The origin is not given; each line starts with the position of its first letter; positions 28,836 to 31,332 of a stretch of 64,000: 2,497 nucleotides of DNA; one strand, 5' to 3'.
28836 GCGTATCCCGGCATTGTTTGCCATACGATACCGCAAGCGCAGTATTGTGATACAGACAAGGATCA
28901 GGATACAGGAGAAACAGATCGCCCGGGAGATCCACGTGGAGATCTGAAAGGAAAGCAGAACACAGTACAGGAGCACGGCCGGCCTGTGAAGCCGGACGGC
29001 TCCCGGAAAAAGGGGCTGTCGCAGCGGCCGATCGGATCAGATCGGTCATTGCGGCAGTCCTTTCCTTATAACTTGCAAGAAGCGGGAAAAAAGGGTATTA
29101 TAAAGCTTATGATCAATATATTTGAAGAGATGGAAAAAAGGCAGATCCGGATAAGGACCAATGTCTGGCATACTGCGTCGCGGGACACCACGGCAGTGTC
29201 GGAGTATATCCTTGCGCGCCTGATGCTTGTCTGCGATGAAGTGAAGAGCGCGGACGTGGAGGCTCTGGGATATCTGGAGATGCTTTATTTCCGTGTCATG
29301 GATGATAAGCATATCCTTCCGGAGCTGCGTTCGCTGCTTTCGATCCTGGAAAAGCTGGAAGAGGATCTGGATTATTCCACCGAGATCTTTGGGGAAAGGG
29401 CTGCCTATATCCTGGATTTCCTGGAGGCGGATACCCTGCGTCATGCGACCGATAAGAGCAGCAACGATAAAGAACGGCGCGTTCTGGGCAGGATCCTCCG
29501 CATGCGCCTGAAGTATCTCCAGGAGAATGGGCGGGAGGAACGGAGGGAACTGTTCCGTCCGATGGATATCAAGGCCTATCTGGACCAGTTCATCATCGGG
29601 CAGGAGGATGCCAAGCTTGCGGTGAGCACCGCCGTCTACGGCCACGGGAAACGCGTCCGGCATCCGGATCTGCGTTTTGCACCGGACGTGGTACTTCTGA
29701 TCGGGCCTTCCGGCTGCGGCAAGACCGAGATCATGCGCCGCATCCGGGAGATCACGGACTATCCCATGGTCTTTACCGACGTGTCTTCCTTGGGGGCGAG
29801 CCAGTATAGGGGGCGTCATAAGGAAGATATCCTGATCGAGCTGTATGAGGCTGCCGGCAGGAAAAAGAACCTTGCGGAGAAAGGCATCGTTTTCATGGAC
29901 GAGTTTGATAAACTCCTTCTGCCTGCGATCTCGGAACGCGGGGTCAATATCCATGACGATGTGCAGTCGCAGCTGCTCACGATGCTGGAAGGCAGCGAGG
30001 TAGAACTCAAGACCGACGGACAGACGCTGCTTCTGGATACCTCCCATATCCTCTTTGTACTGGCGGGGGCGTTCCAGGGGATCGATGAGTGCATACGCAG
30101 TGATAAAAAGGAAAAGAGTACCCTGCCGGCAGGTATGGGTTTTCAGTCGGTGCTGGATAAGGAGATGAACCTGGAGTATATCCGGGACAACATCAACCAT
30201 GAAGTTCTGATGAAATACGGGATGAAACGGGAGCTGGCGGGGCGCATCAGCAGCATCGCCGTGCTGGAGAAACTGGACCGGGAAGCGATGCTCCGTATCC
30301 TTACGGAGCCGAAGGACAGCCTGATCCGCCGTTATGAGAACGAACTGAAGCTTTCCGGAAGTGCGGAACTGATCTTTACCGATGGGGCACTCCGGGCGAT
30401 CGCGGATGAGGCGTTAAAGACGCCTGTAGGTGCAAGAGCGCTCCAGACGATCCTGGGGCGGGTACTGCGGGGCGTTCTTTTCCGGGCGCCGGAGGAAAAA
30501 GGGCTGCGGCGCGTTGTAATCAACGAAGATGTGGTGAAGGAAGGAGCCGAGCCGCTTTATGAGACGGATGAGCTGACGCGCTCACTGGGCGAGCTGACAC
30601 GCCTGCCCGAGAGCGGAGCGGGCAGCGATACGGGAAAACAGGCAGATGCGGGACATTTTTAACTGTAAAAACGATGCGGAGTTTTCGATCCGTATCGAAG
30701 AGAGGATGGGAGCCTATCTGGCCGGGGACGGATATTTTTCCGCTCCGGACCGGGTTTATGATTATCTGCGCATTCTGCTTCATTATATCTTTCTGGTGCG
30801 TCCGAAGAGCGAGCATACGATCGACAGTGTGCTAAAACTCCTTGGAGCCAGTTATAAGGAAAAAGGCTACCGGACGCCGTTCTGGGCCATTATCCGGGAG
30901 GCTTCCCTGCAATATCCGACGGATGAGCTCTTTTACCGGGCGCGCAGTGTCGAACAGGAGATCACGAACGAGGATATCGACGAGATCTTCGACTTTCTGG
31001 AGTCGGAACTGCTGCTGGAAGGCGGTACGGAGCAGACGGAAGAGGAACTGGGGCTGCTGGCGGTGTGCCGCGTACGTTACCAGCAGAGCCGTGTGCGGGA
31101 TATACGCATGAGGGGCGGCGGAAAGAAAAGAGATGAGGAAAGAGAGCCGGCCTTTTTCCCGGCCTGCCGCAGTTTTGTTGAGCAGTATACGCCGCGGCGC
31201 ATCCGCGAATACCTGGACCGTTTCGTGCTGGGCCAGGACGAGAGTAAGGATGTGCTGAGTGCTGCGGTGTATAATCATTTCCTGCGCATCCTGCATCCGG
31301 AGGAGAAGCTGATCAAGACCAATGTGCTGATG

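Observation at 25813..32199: Candidate novel module: membrane-anchored surface protein followed by two overlapping, zinc-finger-less ClpX paralogues with rewired pore loops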

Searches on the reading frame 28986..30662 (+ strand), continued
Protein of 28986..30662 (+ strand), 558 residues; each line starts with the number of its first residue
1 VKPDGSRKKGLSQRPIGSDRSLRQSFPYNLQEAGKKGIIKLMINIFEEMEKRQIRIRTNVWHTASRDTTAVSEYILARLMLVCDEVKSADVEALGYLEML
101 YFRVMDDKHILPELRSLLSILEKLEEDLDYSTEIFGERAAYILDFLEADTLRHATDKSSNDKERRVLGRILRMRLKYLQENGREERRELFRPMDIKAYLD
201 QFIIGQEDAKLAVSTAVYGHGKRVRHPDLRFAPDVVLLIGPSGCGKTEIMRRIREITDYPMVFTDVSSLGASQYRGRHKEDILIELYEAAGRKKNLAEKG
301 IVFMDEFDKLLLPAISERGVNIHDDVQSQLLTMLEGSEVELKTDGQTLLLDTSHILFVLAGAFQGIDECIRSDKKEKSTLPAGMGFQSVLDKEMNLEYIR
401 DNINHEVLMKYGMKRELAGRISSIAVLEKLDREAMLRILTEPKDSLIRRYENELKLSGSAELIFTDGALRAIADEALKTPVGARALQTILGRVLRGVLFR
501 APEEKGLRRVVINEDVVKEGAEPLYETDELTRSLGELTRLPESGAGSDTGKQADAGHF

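Call 14: find_encoding_contigs(protein=P0056, flank=10000, max_places=2)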
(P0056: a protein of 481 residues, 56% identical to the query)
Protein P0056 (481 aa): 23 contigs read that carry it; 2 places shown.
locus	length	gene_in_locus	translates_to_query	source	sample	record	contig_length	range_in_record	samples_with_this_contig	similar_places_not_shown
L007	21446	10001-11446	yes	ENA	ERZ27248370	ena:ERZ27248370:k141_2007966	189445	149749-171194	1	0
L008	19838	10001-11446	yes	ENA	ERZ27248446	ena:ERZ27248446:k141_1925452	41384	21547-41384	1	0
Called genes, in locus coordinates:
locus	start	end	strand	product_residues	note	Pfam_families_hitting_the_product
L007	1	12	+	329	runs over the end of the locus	PF00535:Glycos_transf_2, PF10111:Glyco_tranf_2_2, PF13641:Glyco_tranf_2_3, PF13632:Glyco_trans_2_3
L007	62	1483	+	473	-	PF13727:CoA_binding_3, PF02397:Bac_transf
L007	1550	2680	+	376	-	PF03816:LytR_cpsA_psr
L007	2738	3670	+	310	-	PF00535:Glycos_transf_2, PF13641:Glyco_tranf_2_3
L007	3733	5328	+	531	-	PF00493:MCM, PF01078:Mg_chelatase (faint), PF05496:RuvB_N (weak), PF07724:AAA_2, PF07728:AAA_5 (weak), PF00004:AAA, PF10431:ClpB_D2-small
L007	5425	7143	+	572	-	PF00082:Peptidase_S8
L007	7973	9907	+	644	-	-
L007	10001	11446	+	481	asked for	PF00004:AAA, PF07724:AAA_2, PF10431:ClpB_D2-small (faint)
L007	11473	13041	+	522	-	PF00493:MCM (weak), PF00004:AAA, PF07724:AAA_2, PF10431:ClpB_D2-small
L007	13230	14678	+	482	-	PF17201:Cache_3-Cache_2, PF17202:sCache_3_3, PF00990:GGDEF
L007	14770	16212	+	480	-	PF01554:MatE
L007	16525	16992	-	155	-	PF13560:HTH_31, PF01381:HTH_3, PF12844:HTH_19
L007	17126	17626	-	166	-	-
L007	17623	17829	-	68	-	PF15562:Imm17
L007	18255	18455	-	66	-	-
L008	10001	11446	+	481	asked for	PF00004:AAA, PF07724:AAA_2, PF10431:ClpB_D2-small (faint)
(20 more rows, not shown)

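Call 40: find_encoding_contigs(protein=P0079, flank=8000, max_places=1)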
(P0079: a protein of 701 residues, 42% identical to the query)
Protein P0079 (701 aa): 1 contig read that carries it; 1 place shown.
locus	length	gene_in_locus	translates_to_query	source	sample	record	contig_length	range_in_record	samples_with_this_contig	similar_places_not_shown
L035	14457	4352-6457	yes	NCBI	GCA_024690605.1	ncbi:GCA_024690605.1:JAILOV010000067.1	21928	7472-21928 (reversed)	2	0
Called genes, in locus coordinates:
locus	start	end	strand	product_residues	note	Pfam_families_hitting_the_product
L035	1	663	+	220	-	PF00563:EAL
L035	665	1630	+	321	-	PF13472:Lipase_GDSL_2 (weak)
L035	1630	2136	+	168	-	PF00588:SpoU_methylase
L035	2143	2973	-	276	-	PF08543:Phos_pyr_kin, PF00294:PfkB (weak)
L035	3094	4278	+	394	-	-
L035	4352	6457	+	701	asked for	PF00493:MCM (weak), PF00004:AAA, PF07724:AAA_2, PF07728:AAA_5 (weak)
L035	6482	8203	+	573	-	PF00493:MCM (weak), PF01078:Mg_chelatase (faint), PF07724:AAA_2, PF00004:AAA, PF10431:ClpB_D2-small (weak)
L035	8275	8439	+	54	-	-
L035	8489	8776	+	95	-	-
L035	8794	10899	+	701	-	-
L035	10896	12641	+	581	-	PF08238:Sel1 (faint)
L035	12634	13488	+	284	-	-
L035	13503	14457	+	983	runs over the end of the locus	PF00005:ABC_tran (faint), PF00158:Sigma54_activat (faint), PF00910:RNA_helicase (faint), PF01078:Mg_chelatase (faint), PF00004:AAA, PF17866:AAA_lid_6 (weak), PF00004:AAA, PF17866:AAA_lid_6, +10 more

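Call 41: find_encoding_contigs(protein=P0070, flank=8000, max_places=1)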
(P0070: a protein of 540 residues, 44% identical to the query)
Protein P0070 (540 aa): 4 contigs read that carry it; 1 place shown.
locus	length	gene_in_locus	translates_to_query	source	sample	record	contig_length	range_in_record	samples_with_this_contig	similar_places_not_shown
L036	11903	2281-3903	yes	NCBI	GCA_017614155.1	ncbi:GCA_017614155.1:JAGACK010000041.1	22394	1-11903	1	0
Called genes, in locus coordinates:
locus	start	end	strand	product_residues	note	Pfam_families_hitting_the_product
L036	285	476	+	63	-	-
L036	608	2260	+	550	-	PF00493:MCM (weak), PF00004:AAA, PF07724:AAA_2, PF10431:ClpB_D2-small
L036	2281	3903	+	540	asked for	PF00493:MCM (weak), PF07724:AAA_2, PF07728:AAA_5 (faint), PF00004:AAA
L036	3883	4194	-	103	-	PF01381:HTH_3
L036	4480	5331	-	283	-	PF09986:DUF2225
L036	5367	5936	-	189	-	PF02517:Rce1-like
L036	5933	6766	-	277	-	PF04055:Radical_SAM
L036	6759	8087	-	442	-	PF02900:LigB, PF01871:AMMECR1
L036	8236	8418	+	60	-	-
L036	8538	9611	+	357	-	PF13616:Rotamase_3, PF00639:Rotamase, PF13145:Rotamase_2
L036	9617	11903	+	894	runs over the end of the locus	PF00912:Transgly, PF00905:Transpeptidase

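Call 42: find_encoding_contigs(protein=P0118, flank=8000, max_places=1)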
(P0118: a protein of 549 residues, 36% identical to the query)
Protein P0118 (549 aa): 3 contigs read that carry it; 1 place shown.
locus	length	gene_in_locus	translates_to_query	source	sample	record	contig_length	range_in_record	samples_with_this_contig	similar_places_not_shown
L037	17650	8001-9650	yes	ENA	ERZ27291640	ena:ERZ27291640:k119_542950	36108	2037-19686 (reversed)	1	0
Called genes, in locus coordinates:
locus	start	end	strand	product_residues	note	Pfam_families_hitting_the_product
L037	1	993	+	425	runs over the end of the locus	-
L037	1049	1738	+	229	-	-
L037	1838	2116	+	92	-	-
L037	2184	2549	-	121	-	PF22751:DUF488-N3a, PF04343:DUF488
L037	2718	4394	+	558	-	PF01368:DHH, PF02272:DHHA1, PF17768:RecJ_OB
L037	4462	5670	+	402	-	-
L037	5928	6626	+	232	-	-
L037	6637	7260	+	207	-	-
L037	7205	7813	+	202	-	PF10502:Peptidase_S26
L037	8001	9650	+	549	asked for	PF00493:MCM, PF07724:AAA_2, PF00004:AAA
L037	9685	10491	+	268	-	-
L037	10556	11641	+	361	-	PF00929:RNase_T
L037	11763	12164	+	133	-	-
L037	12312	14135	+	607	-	PF02463:SMC_N, PF13476:AAA_23, PF13304:AAA_21 (faint)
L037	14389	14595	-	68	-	-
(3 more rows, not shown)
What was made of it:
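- One distant singleton sits near an IS605 OrfB and nuclease or SMC-like genes (call 42).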

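Call 74: search_protein_families(library=phrogs, proteins=[window:29109-30662:+], max_evalue=0.001)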
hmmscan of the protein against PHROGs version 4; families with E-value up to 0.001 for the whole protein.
window:29109-30662:+ (517 aa): 5 families
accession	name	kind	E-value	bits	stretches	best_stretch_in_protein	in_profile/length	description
phrog_4339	-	unknown function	9.2e-61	207.6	2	252-482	351-533/552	-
phrog_5534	-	unknown function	3.6e-18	66.7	1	196-328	31-160/273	-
phrog_4871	-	other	1.5e-10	41.2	1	96-217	402-521/764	ATP-dependent protease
phrog_3757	-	unknown function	8.7e-06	26.4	1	192-270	126-197/367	-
phrog_10401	-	other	0.00054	19.8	1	147-270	427-531/667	ATPase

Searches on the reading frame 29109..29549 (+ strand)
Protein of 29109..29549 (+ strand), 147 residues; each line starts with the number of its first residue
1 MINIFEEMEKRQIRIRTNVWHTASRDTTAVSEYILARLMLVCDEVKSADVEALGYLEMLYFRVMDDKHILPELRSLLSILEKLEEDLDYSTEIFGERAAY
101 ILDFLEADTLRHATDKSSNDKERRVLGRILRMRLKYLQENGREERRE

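Call 27: search_solved_structures(query=A1, max_evalue=10)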
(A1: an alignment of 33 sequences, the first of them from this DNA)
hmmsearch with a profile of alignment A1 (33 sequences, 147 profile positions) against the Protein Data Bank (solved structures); distinct sequences matched with E-value up to 10: 5.
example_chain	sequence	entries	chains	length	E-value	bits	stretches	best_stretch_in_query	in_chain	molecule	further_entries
2ba1_A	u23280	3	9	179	0.22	14.7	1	37-75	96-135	Archaeal exosome RNA binding protein CSL4 | Putative uncharacterized protein AF_0206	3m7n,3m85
2nxu_A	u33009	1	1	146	0.4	13.8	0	34-56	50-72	Translation initiation factor 2 beta subunit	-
5cqs_A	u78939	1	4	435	0.43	13.8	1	12-93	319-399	Elongator complex protein 1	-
3cw2_K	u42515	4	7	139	1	12.6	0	34-56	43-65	Translation initiation factor 2 subunit beta | aIF2-beta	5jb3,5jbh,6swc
2qmu_C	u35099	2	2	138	1.2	12.3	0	34-56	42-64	Translation initiation factor 2 beta subunit | Translation initiation factor 2 subunit beta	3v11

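Call 33: find_related_loci(query=A3, collection=genome_contigs, flank=10000)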
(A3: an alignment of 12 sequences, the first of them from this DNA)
Query A3 (147 aa) in genome_contigs; peptide patterns used: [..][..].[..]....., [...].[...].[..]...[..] (x = any residue, [..] = any of these).
132 stretches matched a pattern; 26 encode a relative of the query (tblastn E <= 1e-3); 26 distinct loci.
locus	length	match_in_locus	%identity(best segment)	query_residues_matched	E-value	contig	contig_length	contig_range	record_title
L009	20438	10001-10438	61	1-146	5e-55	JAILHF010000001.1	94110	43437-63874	MAG: Lachnospiraceae bacterium isolate RUI117 k141_14367792_flag=0_multi=31.9927_len=94110, whole genome shotgun sequenc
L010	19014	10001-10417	64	1-139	2e-54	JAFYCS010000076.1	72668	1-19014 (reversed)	MAG: Lachnospiraceae bacterium isolate RGIG6971 Sheep_Rumen.Co__c2692333, whole genome shotgun sequence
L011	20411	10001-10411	63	1-137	1e-53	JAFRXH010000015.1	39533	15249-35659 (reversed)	MAG: Lachnospiraceae bacterium isolate RGIG2882 Goat_Omasum.Co__c250828, whole genome shotgun sequence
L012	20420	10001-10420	61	1-140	2e-53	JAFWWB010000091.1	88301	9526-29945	MAG: Lachnospiraceae bacterium isolate RGIG6123 Sheep_Omasum.Co__c3310493, whole genome shotgun sequence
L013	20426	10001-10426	64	1-147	5e-53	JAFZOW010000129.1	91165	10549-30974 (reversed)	MAG: Lachnospiraceae bacterium isolate RGIG7963 Water_buffalos_Rumen-1__c1172000, whole genome shotgun sequence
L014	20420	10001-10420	63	1-140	4e-56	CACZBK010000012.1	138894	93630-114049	MAG: uncultured Lachnospiraceae bacterium isolate RUG12463 genome assembly, contig: RUG12463_asm_12, whole genome shotgu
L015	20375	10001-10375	70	1-125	1e-54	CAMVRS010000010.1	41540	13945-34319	MAG TPA_asm: uncultured Lachnospiraceae bacterium isolate SRR8387718_bin.32_metaWRAP_v1.3_MAG genome assembly, contig: E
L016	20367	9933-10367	56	1-139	1e-47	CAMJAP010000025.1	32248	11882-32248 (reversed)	MAG: uncultured Lachnospiraceae bacterium isolate SRR12081297_bin.78_metaWRAP_v1.3_MAG genome assembly, contig: ERZ12289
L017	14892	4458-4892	57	1-139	1e-47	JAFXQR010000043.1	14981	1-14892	MAG: Lachnospiraceae bacterium isolate RGIG6658 Sheep_Rumen-1__c278868, whole genome shotgun sequence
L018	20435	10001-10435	56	1-139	1e-47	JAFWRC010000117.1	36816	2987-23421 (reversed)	MAG: Lachnospiraceae bacterium isolate RGIG5994 Sheep_Omasum-2__c376656, whole genome shotgun sequence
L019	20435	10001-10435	54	1-139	3e-46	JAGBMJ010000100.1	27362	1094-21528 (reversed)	MAG: Lachnospiraceae bacterium isolate RGIG9247 Water_deer_Rumen-5__c278202, whole genome shotgun sequence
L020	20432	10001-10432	50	1-146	2e-42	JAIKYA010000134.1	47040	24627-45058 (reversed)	MAG: Lachnospiraceae bacterium isolate RUI469 k141_329082_flag=0_multi=28.9881_len=47040, whole genome shotgun sequence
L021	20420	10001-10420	55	1-137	1e-42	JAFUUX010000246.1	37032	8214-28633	MAG: Lachnospiraceae bacterium isolate RGIG4848 Roe_deer_Rumen-1__c466679, whole genome shotgun sequence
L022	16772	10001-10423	52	1-143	5e-42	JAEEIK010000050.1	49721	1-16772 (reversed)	MAG: Lachnospiraceae bacterium isolate Tb.RUG.144 k141_2477495_flag=1_multi=20.6832_len=49721, whole genome shotgun sequ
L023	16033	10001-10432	50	1-143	1e-41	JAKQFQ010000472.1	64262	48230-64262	MAG: Bacillota bacterium isolate USDE_maxbin.203 k141_1246348, whole genome shotgun sequence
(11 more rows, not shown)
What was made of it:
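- All 26 species belong to one family-level group of rumen Lachnospiraceae (call 33).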

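Call 34: predict_structure(alignment_id=A1)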
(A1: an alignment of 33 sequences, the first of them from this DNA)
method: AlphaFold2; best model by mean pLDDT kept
length: 147 residues; sequences in the alignment: 33
mean_pLDDT: 91.0   pTM: 0.85
mean pLDDT of the five models: 91.0, 90.2, 89.4, 88.9, 88.8
residues with pLDDT >= 90: 112; 70-90: 20; 50-70: 15; < 50: 0
segments of 3 or more residues with pLDDT < 50: none
pLDDT, mean of each block of 10 residues (from residue 1): 94 73 81 95 89 97 98 98 98 96 97 92 98 90 60
secondary structure, 60 per line:
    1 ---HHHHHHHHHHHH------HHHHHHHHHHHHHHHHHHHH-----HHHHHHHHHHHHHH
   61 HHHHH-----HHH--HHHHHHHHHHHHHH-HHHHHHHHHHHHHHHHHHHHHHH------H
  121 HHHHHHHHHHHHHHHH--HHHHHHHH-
elements in order: H4-15 H22-41 H47-65 H76-89 H91-113 H120-136 H139-146

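Call 37: fold_search(model_id=the predicted structure, library=pdb)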
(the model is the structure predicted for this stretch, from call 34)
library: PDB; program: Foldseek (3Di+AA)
matches with E <= 10: 48; with E <= 0.001: 0
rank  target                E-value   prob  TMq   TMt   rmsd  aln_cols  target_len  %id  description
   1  4mfu                  1.2e+00  0.20  0.31  0.13  11.9       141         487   12  Crystal structure of human CTNNBL1(residues 77~563) (released 2014-03-12)
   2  6vfi_A                1.7e+00  0.13  0.27  0.22  14.7       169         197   14  De novo designed octahedral nanoparticle O43_dn18 (released 2020-08-12)
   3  5h78_A                1.8e+00  0.28  0.35  0.28   9.4       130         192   12  Crystal structure of the PKA-DHR14 fusion protein (released 2017-06-28)
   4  3zcj_C                4.1e+00  0.06  0.23  0.19  19.6       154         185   10  Crystal structure of Helicobacter pylori T4SS protein CagL in a tetragonal crystal form with a helical RGD-motif (6 Mo (released 2013-10-09)
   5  5nr4_A                4.3e+00  0.14  0.33  0.24  11.5       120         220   17  Crystal structure of Clasp2 TOG1 domain (released 2018-05-30)
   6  8xxi                  4.6e+00  0.03  0.20  0.09  13.6       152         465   11  Structure of y+LAT1 bound with Leu (released 2025-01-22)
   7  5has_C                4.8e+00  0.10  0.34  0.21  10.9       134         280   16  Crystal structure of the N-terminal DCB-HUS domain of T. terrestris Sec7 (released 2016-01-27)
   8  3zcj_B                4.8e+00  0.05  0.25  0.20  19.4       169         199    9  Crystal structure of Helicobacter pylori T4SS protein CagL in a tetragonal crystal form with a helical RGD-motif (6 Mo (released 2013-10-09)
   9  8yld_v                5.1e+00  0.08  0.29  0.07  11.0       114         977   10  State 4a (S4a) of yeast 80S ribosome bound to 2 tRNAs and open eEF3 and eEF2 during translocation (released 2024-12-11)
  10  6pyy_D                5.1e+00  0.04  0.19  0.10  17.6       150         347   15  Crystal Structure of human Tryptophan 2,3-dioxygenase in complex with PF-06840003 in Active Site and Exo site (released 2020-01-01)
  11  6otw_B                5.4e+00  0.09  0.37  0.37   8.5       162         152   10  Crystallographic Structure of (HbII-HbIII)-O2 from Lucina pectinata at pH 5.0 (released 2020-04-01)
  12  3zcj_E                5.4e+00  0.03  0.18  0.15  20.5       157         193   11  Crystal structure of Helicobacter pylori T4SS protein CagL in a tetragonal crystal form with a helical RGD-motif (6 Mo (released 2013-10-09)
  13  6z0c_B                5.4e+00  0.01  0.14  0.11  17.3       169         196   13  Structure of in silico modelled artificial Maquette-3 protein (released 2021-03-17)
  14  1b0b                  5.7e+00  0.07  0.31  0.32   9.3       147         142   10  HEMOGLOBIN I FROM THE CLAM LUCINA PECTINATA, CYANIDE COMPLEX AT 100 KELVIN (released 2000-02-18)
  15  2gs4_A                5.7e+00  0.04  0.23  0.21  12.8       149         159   13  The crystal structure of the E.coli stress protein YciF. (released 2006-10-17)
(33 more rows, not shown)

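Call 52: search_protein_representatives(alignment_id=A1)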
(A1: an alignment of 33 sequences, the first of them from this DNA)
Query: 33 sequences, 147 profile positions. Proteins with E-value up to 0.001 (for the whole library): 14; up to 1e-10: 10; up to 1e-30: 7. The best 14 are listed.
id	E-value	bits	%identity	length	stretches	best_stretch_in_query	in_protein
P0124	8.6e-46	171.8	-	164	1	1-146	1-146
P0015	1.4e-45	171.1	-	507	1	1-144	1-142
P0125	8.9e-38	145.8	-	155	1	1-139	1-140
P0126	2.5e-37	144.4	-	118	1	23-133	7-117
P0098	9.4e-35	136.0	-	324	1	23-145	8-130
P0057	1.2e-34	135.7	-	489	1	1-142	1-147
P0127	2.3e-34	134.7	-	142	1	1-113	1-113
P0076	9.0e-21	90.6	-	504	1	1-146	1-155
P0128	5.8e-20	88.0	-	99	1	22-98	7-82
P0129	9.2e-18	80.9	-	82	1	1-82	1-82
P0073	1.6e-09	54.1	-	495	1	23-144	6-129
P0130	6.8e-08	48.8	-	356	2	1-142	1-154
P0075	6.7e-06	42.4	-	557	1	1-137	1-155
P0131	1.5e-05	41.2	-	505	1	25-110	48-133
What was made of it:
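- The N-domain is confidently folded and unique (calls 34, 37, 52).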

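Call 73: find_related_loci(query=A3, collection=viral_contigs, flank=5000)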
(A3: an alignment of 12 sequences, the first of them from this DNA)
Query A3 (147 aa) in viral_contigs; peptide patterns used: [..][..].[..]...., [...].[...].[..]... (x = any residue, [..] = any of these).
237 stretches matched a pattern, but none encodes a relative of the query by tblastn (E <= 1e-3).
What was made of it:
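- No relative of the N-domain in 2.9 million viral contigs (call 73).
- Tried and rejected: No viral contig encodes the N-domain (call 73).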

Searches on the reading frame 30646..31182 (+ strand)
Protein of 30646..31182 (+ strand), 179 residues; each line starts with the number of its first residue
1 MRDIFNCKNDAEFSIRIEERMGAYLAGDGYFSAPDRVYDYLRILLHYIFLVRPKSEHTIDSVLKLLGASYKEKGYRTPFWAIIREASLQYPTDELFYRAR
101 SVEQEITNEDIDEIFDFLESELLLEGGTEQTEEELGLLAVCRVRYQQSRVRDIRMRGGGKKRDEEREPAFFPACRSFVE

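Call 28: search_solved_structures(query=A2, max_evalue=10)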
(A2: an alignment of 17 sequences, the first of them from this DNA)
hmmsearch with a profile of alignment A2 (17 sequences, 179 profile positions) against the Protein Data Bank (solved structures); distinct sequences matched with E-value up to 10: 0.
